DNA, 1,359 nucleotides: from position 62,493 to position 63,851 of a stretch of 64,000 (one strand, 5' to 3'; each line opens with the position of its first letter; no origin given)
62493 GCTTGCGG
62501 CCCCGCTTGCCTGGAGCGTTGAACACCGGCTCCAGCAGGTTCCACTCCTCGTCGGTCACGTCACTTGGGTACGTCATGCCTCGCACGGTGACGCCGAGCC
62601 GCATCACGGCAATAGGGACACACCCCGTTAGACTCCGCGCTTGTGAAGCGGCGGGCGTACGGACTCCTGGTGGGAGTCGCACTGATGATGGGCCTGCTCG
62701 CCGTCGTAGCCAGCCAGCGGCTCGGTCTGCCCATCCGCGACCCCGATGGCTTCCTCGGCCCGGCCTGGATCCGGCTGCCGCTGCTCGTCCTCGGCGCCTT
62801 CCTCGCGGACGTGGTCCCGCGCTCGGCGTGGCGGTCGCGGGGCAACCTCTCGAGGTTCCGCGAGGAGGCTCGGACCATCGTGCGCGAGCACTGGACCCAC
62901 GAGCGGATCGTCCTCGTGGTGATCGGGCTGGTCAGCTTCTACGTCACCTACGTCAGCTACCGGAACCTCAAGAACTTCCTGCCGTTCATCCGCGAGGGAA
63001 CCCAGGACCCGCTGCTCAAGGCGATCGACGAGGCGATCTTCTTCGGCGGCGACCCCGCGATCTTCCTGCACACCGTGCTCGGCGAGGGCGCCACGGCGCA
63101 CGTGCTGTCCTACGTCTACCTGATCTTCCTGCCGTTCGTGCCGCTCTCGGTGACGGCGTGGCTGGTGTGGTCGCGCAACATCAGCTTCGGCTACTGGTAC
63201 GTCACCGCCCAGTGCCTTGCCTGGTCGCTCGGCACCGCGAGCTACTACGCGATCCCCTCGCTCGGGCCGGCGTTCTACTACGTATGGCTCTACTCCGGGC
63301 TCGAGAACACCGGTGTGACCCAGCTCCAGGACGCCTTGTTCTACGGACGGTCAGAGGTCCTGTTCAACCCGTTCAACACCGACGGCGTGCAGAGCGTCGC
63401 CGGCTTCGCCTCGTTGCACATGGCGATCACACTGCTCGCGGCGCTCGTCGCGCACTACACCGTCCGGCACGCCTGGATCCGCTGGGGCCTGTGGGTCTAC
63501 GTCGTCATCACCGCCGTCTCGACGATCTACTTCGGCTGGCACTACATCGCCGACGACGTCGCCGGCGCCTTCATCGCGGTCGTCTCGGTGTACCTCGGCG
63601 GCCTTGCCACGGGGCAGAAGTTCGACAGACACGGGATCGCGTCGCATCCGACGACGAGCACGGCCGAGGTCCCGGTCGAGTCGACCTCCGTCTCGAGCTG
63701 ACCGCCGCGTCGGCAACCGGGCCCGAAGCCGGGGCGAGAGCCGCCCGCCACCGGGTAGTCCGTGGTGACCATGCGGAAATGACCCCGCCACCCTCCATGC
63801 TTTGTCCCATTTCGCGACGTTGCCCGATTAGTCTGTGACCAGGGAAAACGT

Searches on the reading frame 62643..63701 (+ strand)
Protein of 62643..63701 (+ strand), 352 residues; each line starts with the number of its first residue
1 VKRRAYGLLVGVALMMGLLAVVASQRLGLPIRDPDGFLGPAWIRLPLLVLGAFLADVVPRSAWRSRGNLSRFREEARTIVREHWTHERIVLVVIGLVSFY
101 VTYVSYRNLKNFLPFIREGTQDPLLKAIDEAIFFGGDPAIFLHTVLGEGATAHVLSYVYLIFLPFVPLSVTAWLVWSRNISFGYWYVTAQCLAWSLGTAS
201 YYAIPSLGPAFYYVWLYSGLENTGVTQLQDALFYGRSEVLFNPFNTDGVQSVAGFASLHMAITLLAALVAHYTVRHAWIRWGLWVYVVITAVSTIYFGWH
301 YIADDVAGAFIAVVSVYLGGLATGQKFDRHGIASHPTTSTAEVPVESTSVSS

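Call 4: search_protein_families(library=pfam, proteins=[window:62643-63701:+], max_evalue=0.01)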
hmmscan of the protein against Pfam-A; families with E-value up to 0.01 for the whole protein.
window:62643-63701:+ (352 aa): 3 families
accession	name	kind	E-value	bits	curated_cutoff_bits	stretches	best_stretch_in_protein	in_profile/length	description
PF14378.12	PAP2_3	-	2.3e-31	109.5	27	1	127-318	5-190/190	PAP2 superfamily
PF01569.27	PAP2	-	2e-08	34.5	27.2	1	253-318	49-120/130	PAP2 superfamily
PF14360.12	PAP2_C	-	0.0065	17.4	27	1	257-314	8-67/74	PAP2 superfamily C-terminal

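Call 43: find_homologous_proteins(query=window:62643-63701:+, max_evalue=1e-60)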
Query window:62643-63701:+ (352 aa): 2685 proteins with E <= 1e-60 among 8000 candidates; the best 120 are listed.
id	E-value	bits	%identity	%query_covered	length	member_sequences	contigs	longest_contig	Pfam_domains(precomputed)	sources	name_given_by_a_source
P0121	9.3e-219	744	98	96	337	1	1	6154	PF01569.28,PF14378.13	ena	-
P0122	2.8e-206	703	89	97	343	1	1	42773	PF01569.28,PF14378.13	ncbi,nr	ncbi:MAG TPA: phosphatase PAP2 family protein [Nocardioidaceae bacterium]|nr:phosphatase PAP2 family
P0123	5.0e-206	702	86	100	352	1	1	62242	PF01569.28,PF14378.13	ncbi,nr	ncbi:MAG TPA: phosphatase PAP2 family protein [Nocardioidaceae bacterium]|nr:phosphatase PAP2 family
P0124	1.0e-203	694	89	96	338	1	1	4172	PF01569.28,PF14378.13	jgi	jgi:hypothetical protein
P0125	8.5e-203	691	85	100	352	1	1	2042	PF01569.28,PF14378.13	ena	-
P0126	3.1e-202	689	88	96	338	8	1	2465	PF01569.28,PF14378.13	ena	-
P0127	2.0e-199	680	84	99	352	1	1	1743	PF01569.28,PF14378.13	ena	-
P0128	1.2e-198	678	84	100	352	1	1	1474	PF01569.28,PF14378.13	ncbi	ncbi:MAG: phosphatase PAP2 family protein [Nocardioidaceae bacterium]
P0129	3.0e-198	676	93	96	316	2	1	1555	PF01569.28,PF14378.13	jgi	jgi:membrane-associated phospholipid phosphatase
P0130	6.0e-197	672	86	95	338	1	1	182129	PF01569.28,PF14378.13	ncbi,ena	-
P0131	1.6e-195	667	87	96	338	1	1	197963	PF01569.28,PF14378.13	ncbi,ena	-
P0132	2.0e-195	667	85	95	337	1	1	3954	PF01569.28,PF14378.13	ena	-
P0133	2.5e-195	667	82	100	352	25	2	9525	PF14378.13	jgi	jgi:hypothetical protein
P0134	2.9e-195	667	82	99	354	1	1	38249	PF01569.28,PF14378.13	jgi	jgi:hypothetical protein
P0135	1.2e-194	665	85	95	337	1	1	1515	PF01569.28,PF14378.13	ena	-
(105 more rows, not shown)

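Call 44: find_encoding_contigs(protein=P0121, flank=4000, max_places=3)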
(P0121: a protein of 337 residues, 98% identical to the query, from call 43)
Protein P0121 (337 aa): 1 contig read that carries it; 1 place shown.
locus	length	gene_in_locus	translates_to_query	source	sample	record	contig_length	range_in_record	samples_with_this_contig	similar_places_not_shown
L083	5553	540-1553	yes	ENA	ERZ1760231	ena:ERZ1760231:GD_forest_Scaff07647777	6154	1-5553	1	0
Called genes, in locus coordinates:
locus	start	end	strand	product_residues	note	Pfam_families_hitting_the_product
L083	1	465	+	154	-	?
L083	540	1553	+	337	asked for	PF14378:PAP2_3, PF01569:PAP2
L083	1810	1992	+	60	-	-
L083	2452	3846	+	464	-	PF00877:NLPC_P60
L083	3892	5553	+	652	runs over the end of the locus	PF02771:Acyl-CoA_dh_N, PF02770:Acyl-CoA_dh_M, PF00441:Acyl-CoA_dh_1, PF22924:ACOX_C_alpha1, PF01756:ACOX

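Call 45: find_encoding_contigs(protein=P0122, flank=3000, max_places=3)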
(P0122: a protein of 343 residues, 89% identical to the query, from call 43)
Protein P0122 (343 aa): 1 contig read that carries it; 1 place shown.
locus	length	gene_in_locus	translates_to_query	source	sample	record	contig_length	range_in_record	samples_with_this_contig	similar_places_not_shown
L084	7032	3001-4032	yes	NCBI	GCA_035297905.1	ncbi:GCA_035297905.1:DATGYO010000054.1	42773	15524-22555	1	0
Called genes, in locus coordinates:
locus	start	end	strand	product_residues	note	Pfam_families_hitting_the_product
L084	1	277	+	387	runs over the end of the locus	PF13531:SBP_bac_11, PF01547:SBP_bac_1, PF13416:SBP_bac_8, PF13343:SBP_bac_6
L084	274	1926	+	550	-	PF00528:BPD_transp_1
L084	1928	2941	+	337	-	PF02463:SMC_N (faint), PF00005:ABC_tran, PF13304:AAA_21 (faint)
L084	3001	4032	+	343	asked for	PF14378:PAP2_3, PF01569:PAP2 (weak)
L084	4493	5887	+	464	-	PF00877:NLPC_P60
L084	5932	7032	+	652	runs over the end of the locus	PF02771:Acyl-CoA_dh_N, PF02770:Acyl-CoA_dh_M, PF00441:Acyl-CoA_dh_1, PF22924:ACOX_C_alpha1, PF01756:ACOX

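Call 46: find_encoding_contigs(protein=P0123, flank=3000, max_places=3)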
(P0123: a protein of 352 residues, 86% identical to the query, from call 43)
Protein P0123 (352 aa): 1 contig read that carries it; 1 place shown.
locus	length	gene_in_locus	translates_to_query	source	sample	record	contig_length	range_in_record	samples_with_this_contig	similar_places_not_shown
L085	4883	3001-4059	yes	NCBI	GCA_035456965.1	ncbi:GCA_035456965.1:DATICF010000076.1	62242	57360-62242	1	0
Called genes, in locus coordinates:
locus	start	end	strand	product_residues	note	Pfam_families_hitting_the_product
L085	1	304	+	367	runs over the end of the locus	PF01547:SBP_bac_1, PF13416:SBP_bac_8, PF13531:SBP_bac_11 (faint), PF13343:SBP_bac_6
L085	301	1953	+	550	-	PF00528:BPD_transp_1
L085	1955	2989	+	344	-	PF00005:ABC_tran, PF13304:AAA_21 (faint)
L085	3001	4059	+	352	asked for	PF14378:PAP2_3, PF01569:PAP2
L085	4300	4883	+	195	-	?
